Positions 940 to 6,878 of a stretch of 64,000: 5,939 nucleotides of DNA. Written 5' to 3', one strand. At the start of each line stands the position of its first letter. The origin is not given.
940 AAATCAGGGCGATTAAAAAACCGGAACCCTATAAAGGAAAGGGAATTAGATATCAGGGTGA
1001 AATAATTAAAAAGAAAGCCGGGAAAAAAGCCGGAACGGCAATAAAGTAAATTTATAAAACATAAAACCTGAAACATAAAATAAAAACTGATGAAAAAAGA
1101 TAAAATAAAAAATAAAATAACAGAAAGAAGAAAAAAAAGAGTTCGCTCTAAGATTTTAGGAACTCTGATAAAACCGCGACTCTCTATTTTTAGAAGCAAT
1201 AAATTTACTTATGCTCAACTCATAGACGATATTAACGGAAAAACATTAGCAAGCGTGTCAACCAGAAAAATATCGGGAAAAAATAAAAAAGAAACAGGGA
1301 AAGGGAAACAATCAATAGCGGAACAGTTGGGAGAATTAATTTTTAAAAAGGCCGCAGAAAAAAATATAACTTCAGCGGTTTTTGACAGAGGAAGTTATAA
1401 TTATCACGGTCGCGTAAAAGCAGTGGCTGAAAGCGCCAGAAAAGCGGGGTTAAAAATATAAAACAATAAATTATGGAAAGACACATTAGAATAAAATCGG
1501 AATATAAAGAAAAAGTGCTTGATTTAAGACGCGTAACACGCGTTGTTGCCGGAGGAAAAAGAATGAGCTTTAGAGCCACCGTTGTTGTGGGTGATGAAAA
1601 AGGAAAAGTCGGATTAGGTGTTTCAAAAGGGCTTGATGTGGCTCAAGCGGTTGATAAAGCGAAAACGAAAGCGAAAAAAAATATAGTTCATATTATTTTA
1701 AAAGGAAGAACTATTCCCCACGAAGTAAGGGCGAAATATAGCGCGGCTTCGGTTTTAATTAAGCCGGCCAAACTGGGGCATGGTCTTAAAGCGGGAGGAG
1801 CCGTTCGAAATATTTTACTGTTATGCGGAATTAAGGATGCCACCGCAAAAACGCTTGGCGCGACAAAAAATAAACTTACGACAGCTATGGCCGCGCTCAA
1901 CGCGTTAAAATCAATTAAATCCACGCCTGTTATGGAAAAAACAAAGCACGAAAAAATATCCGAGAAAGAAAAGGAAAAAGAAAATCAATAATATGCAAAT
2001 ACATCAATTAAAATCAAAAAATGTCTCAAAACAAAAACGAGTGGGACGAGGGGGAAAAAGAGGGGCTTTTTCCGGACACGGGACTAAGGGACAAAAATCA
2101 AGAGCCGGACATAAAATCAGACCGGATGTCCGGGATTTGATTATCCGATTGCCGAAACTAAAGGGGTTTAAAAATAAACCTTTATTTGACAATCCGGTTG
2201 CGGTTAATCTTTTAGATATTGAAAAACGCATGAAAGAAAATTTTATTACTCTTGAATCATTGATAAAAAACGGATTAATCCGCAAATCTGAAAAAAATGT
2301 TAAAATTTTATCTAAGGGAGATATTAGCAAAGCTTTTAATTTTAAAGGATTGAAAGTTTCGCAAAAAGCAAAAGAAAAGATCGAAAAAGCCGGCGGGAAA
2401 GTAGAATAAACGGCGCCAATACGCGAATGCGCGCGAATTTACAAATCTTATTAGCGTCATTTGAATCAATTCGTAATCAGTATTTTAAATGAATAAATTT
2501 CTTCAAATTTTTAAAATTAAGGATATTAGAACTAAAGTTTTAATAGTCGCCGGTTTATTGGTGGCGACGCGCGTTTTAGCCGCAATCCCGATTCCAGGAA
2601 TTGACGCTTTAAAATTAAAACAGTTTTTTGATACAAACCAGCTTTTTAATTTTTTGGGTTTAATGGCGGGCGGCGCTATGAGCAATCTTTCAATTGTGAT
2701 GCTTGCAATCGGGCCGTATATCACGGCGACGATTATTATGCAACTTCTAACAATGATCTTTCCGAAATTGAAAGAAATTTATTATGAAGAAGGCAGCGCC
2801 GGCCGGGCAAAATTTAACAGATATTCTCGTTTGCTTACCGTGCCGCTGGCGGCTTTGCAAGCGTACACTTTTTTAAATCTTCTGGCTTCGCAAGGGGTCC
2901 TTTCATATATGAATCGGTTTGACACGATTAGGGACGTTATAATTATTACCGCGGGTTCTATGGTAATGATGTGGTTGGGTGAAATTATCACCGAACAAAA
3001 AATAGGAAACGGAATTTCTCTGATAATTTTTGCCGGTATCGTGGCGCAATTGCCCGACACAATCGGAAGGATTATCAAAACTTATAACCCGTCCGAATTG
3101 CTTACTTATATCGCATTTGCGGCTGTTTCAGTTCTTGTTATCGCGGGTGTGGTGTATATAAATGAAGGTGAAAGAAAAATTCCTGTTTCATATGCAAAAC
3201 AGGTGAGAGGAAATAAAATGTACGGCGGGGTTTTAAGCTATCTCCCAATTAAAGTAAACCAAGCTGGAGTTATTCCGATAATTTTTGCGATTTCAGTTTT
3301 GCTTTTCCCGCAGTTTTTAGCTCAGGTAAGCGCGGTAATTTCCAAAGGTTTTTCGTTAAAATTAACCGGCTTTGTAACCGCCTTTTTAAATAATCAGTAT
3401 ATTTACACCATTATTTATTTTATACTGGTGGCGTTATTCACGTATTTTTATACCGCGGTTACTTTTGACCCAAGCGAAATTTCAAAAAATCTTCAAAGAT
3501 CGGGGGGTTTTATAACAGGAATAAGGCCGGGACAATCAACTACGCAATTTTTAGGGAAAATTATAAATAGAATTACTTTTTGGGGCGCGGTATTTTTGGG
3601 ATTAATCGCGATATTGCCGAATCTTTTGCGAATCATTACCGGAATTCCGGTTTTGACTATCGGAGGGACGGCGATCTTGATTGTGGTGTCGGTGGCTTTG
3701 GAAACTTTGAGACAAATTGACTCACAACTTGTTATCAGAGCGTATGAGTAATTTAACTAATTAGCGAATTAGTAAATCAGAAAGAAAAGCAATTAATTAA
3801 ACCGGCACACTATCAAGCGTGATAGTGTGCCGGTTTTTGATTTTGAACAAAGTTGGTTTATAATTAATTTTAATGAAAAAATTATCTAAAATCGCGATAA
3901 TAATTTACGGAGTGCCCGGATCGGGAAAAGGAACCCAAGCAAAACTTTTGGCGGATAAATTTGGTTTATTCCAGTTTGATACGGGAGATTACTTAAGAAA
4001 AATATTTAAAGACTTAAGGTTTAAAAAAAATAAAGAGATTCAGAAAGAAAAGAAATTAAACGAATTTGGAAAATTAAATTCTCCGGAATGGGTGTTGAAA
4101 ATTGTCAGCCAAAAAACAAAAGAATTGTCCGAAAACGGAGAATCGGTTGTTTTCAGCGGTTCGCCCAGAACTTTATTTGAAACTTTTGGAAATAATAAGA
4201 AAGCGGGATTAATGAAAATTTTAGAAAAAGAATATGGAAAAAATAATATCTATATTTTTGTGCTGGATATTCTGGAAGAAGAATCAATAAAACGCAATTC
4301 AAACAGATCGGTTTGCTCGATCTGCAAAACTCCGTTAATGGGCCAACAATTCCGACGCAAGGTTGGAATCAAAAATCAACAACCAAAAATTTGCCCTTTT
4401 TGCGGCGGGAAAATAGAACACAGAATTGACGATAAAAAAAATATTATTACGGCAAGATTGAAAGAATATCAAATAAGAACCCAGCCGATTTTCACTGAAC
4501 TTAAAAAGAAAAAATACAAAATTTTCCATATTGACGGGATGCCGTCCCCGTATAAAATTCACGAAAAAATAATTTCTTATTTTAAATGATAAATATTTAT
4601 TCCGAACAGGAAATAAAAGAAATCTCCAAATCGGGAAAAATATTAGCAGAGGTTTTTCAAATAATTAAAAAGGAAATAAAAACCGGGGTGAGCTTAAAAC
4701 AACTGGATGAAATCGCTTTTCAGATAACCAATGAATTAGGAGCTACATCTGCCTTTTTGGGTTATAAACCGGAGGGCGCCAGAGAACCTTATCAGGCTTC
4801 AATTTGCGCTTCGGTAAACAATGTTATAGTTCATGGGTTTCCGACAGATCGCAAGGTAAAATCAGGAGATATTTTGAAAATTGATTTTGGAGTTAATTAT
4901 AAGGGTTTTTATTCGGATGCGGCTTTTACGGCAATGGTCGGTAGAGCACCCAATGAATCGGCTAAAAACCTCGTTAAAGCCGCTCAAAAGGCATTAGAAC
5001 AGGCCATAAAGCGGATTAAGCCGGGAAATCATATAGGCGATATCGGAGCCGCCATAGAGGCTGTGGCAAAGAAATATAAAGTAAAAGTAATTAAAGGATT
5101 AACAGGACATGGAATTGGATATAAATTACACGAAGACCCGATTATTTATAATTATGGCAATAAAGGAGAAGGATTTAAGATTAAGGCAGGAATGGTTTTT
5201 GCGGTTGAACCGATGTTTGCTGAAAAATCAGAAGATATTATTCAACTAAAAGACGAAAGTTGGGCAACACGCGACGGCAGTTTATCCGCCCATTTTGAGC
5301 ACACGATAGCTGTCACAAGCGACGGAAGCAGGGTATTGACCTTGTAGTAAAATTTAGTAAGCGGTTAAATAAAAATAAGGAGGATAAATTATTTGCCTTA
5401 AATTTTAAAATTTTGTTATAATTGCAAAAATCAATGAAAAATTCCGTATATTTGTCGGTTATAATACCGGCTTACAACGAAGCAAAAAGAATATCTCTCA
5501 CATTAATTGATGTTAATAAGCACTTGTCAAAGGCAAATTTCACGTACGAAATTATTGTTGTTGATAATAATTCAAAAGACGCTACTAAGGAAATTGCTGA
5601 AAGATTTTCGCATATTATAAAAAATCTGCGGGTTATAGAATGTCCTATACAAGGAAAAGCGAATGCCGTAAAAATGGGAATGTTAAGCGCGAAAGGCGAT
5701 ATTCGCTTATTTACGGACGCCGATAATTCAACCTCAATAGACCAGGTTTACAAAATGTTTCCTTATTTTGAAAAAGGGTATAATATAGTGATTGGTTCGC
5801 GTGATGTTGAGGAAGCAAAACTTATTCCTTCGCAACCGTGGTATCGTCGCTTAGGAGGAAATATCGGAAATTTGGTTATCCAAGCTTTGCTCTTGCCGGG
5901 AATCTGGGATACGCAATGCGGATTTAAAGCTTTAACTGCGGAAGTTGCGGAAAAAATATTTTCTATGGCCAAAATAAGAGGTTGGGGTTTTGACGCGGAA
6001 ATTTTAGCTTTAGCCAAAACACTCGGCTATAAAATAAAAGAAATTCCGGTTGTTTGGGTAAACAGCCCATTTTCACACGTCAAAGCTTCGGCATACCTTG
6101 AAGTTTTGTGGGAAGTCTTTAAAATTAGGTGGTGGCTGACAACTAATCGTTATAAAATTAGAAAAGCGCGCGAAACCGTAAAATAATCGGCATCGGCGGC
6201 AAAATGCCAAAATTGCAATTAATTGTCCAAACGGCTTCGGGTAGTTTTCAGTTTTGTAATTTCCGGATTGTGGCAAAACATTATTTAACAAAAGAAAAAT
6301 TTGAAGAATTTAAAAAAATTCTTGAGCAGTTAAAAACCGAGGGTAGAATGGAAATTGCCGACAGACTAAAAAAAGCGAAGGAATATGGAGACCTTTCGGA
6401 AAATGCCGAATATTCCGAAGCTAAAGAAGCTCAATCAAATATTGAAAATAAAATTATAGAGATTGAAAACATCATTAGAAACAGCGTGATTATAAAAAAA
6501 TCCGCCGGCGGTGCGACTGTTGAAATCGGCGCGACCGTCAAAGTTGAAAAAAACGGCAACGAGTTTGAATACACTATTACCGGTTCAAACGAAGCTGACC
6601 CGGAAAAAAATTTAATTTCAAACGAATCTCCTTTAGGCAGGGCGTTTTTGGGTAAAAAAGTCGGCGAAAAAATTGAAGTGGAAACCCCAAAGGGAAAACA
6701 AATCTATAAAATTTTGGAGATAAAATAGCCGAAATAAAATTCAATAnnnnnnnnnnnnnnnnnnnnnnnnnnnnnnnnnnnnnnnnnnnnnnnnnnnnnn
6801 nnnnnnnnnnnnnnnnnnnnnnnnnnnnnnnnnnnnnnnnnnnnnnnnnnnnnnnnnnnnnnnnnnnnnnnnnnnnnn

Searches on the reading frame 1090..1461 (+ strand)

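Call 21: search_protein_families(library=pfam, proteins=[window:1090-1461:+], max_evalue=0.001)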
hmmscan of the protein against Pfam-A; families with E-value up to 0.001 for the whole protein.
window:1090-1461:+ (123 aa): 1 family
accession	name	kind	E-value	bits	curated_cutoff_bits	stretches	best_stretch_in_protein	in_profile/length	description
PF00861.27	Ribosomal_L18p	-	3e-38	131.2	27.8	1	7-123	3-116/116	Ribosomal L18 of archaea, bacteria, mitoch. and chloroplast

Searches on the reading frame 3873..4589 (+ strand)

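Call 40: search_protein_families(library=pfam, proteins=[window:3873-4589:+], max_evalue=0.00001)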
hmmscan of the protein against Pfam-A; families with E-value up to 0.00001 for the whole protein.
window:3873-4589:+ (238 aa): 3 families
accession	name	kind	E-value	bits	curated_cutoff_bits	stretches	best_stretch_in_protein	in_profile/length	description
PF00406.28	ADK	-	9.2e-18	65.3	26.8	1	11-213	1-149/151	Adenylate kinase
PF13207.12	AAA_17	-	1.6e-11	45.1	27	1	12-141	1-118/136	AAA domain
PF13238.12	AAA_18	-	1.5e-06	29.2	29.4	1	9-143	1-109/128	AAA domain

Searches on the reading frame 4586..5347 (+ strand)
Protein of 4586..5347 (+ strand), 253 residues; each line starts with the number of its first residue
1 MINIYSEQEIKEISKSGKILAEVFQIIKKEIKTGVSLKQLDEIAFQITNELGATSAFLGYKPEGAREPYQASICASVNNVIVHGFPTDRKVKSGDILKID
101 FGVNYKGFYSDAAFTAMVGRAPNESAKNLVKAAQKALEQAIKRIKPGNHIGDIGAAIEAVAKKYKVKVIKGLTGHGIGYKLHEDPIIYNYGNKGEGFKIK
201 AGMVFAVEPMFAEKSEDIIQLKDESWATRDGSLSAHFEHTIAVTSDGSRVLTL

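Call 40: search_protein_families(library=pfam, proteins=[window:4586-5347:+], max_evalue=0.00001)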
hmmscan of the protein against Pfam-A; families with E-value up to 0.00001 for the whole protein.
window:4586-5347:+ (253 aa): 1 family
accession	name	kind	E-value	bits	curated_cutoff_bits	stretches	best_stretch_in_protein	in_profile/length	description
PF00557.29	Peptidase_M24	-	1.1e-47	162.9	23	1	12-244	2-207/208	Metallopeptidase family M24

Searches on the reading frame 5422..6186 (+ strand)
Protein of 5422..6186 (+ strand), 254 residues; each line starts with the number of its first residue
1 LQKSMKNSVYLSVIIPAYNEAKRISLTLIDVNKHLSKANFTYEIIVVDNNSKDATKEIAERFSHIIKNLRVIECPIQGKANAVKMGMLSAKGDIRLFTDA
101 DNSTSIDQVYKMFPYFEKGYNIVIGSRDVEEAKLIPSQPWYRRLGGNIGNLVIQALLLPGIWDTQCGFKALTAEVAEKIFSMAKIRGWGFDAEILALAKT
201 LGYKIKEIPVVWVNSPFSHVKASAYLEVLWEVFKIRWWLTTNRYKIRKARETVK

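Call 40: search_protein_families(library=pfam, proteins=[window:5422-6186:+], max_evalue=0.00001)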
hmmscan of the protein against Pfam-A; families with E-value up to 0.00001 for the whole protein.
window:5422-6186:+ (254 aa): 1 family
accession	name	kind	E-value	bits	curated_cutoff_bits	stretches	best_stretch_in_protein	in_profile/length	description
PF00535.33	Glycos_transf_2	-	1.9e-27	96.7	23.3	1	12-180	1-168/168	Glycosyl transferase family 2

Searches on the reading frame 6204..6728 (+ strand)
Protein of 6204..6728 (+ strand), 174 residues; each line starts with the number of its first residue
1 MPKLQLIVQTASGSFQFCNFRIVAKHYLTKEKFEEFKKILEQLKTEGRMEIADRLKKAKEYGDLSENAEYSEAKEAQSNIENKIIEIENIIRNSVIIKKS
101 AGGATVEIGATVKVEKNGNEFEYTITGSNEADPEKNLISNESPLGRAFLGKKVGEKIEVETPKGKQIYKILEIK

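Call 40: search_protein_families(library=pfam, proteins=[window:6204-6728:+], max_evalue=0.00001)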
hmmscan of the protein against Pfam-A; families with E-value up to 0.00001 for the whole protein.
window:6204-6728:+ (174 aa): 2 families
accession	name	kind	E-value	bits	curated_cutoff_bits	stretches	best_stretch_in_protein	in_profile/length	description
PF01272.25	GreA_GreB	-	2.9e-25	88.5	26.9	1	105-174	5-76/77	Transcription elongation factor, GreA/GreB, C-term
PF03449.20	GreA_GreB_N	-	4.4e-21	75.3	24.5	1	27-96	2-71/71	Transcription elongation factor, N-terminal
